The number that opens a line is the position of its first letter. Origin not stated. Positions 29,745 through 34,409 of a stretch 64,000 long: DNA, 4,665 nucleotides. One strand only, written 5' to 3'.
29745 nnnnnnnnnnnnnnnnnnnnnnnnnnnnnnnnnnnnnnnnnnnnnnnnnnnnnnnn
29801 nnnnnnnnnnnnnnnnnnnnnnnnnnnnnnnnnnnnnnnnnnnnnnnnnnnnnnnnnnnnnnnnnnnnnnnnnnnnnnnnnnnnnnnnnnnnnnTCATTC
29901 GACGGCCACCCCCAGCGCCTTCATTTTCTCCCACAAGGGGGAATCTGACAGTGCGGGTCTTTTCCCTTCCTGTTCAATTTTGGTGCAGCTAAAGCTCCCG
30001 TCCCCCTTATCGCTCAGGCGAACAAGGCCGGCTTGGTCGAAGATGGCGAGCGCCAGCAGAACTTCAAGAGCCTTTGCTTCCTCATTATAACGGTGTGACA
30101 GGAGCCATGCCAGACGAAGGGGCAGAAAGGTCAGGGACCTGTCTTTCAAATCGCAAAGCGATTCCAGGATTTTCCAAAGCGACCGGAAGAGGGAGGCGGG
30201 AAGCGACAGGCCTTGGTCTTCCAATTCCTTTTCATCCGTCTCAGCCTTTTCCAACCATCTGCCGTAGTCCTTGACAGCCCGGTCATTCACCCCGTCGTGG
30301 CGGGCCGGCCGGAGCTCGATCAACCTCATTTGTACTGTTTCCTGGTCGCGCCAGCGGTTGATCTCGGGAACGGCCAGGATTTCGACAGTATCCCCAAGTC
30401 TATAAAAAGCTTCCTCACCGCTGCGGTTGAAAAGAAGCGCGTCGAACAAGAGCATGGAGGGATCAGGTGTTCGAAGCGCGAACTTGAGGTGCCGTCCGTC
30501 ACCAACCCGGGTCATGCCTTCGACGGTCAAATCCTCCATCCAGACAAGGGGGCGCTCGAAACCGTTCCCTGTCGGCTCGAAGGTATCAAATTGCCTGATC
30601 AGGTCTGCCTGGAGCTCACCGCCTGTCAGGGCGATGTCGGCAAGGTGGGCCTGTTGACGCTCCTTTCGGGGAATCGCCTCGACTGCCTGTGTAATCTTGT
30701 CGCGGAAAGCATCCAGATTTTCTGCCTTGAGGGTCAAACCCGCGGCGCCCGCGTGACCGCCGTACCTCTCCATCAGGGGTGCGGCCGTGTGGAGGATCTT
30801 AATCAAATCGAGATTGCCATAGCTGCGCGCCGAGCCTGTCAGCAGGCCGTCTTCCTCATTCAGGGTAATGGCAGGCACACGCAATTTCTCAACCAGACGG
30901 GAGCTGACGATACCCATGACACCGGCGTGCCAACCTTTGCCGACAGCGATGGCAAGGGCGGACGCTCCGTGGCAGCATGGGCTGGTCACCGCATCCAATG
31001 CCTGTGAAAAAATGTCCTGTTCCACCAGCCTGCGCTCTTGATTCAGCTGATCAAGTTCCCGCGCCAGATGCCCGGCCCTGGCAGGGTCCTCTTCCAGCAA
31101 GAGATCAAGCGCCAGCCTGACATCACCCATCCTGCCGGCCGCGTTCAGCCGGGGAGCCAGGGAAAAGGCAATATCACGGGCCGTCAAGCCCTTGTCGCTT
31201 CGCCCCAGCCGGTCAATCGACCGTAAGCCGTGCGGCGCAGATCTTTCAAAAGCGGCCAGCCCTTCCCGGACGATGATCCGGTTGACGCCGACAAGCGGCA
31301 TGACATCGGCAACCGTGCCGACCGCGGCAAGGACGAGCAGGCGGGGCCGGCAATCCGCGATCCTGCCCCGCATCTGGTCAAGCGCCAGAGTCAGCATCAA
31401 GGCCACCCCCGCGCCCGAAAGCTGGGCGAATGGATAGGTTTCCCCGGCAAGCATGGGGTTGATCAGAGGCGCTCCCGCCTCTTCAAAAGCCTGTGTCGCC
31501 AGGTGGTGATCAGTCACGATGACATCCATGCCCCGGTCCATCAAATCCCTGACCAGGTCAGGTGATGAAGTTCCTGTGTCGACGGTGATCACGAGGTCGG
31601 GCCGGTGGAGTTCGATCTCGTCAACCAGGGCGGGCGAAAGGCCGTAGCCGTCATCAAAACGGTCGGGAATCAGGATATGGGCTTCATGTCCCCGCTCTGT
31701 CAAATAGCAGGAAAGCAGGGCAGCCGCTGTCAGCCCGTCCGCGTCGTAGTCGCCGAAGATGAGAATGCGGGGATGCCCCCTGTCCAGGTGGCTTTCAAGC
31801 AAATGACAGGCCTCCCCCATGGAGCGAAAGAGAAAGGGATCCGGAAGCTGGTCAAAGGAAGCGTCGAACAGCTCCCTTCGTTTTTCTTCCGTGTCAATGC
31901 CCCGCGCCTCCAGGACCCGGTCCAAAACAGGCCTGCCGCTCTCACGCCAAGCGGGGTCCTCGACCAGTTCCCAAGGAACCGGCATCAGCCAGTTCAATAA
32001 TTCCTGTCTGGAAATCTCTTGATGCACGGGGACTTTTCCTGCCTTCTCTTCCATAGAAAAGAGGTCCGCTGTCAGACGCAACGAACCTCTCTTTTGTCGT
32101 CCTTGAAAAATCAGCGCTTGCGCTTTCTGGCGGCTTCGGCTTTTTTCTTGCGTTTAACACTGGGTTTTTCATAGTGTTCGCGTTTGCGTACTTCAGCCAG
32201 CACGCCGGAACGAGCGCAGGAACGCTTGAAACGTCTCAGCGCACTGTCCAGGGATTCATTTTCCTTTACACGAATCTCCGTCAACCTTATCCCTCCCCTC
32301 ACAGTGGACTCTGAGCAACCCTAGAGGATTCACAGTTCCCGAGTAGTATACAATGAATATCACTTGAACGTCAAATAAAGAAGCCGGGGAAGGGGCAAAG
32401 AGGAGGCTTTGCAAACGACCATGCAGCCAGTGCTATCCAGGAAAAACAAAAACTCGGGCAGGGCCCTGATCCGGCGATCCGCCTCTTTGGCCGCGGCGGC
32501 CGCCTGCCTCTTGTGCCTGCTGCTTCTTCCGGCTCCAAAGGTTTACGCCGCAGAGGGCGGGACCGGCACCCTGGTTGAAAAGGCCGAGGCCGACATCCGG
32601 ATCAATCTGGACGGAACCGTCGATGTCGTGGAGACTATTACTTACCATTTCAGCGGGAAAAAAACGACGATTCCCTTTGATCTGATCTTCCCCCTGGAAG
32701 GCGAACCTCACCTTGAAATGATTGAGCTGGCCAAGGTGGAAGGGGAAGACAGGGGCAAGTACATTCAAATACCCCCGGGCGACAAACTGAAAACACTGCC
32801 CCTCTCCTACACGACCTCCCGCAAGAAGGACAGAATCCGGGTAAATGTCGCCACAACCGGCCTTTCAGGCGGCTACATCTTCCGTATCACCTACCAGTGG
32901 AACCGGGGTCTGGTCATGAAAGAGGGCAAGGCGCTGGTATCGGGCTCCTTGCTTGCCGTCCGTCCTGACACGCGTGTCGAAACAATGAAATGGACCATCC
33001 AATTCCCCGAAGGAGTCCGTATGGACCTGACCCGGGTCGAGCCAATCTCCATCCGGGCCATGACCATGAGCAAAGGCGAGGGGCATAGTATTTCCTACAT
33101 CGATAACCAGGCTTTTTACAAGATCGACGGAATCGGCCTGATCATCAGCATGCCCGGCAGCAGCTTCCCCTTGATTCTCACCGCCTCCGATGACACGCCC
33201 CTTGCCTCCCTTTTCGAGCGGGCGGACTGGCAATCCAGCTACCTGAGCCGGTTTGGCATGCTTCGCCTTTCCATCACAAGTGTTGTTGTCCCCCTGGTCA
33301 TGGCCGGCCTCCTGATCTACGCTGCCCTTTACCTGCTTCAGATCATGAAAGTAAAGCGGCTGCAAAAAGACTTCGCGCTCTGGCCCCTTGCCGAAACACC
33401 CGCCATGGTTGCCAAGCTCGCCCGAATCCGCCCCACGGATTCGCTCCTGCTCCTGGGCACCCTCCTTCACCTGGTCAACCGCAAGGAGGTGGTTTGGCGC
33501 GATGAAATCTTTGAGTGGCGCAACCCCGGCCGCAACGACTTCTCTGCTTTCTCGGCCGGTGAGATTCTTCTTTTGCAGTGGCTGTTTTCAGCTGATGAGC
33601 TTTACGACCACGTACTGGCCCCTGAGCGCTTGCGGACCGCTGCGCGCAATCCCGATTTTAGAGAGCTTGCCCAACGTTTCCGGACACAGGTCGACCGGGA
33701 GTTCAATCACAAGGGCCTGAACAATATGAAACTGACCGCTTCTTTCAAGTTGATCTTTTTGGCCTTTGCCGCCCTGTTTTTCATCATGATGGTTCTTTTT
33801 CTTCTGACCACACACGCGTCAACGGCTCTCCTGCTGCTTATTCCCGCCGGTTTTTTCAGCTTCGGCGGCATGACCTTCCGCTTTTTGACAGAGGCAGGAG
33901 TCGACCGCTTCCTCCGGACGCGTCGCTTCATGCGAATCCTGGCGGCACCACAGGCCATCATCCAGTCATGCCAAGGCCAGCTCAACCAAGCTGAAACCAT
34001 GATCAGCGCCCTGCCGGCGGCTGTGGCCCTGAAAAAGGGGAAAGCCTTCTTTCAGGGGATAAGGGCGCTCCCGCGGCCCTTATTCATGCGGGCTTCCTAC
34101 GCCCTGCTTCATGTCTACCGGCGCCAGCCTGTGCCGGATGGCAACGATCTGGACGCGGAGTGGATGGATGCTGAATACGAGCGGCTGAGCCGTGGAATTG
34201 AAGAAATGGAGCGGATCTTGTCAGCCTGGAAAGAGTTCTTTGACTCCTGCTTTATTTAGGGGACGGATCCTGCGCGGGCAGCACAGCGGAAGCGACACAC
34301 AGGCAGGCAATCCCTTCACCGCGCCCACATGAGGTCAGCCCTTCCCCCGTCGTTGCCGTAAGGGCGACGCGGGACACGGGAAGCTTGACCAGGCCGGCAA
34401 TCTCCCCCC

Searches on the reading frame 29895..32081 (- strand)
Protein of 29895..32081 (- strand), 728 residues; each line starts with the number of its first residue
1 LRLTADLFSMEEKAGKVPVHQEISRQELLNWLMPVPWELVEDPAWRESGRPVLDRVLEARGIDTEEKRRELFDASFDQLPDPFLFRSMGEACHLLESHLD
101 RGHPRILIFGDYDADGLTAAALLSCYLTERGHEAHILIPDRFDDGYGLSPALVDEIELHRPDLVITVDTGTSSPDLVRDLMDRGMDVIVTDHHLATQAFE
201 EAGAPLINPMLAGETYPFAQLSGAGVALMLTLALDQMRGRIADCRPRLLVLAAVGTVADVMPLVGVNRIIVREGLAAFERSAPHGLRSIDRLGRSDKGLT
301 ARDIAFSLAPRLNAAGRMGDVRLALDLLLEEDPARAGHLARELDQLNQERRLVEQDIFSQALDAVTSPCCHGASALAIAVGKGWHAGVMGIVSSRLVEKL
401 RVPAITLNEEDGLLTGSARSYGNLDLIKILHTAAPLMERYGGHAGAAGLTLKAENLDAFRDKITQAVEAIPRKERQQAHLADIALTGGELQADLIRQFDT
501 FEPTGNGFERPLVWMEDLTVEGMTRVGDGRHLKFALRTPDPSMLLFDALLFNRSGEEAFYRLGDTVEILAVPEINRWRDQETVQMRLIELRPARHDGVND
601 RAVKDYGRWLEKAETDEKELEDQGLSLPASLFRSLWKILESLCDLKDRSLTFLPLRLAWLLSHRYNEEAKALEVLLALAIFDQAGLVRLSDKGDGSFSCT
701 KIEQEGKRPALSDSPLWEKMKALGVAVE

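Call 66: search_protein_families(library=pfam, proteins=[window:29895-32081:-], max_evalue=0.00001)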
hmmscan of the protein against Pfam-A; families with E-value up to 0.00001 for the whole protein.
window:29895-32081:- (728 aa): 3 families
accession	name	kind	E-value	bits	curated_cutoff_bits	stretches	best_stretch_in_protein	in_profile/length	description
PF01368.27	DHH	-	4.5e-20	72.6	28.1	1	105-255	1-124/125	DHH family, N-terminal domain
PF17768.7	RecJ_OB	-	2.9e-19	69.6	27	1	482-587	2-105/107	RecJ OB domain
PF02272.25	DHHA1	-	1.8e-15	57.6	25.9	1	376-468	5-101/102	DHHA1 domain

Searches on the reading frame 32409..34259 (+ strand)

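Call 66: search_protein_families(library=pfam, proteins=[window:32409-34259:+], max_evalue=0.00001)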
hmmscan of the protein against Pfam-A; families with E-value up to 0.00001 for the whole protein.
window:32409-34259:+ (616 aa): 1 family
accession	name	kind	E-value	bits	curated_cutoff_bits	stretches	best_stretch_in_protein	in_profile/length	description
PF09972.14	DUF2207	-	4.8e-09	37.1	24.4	1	57-208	3-126/172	Predicted membrane protein (DUF2207) N-terminal domain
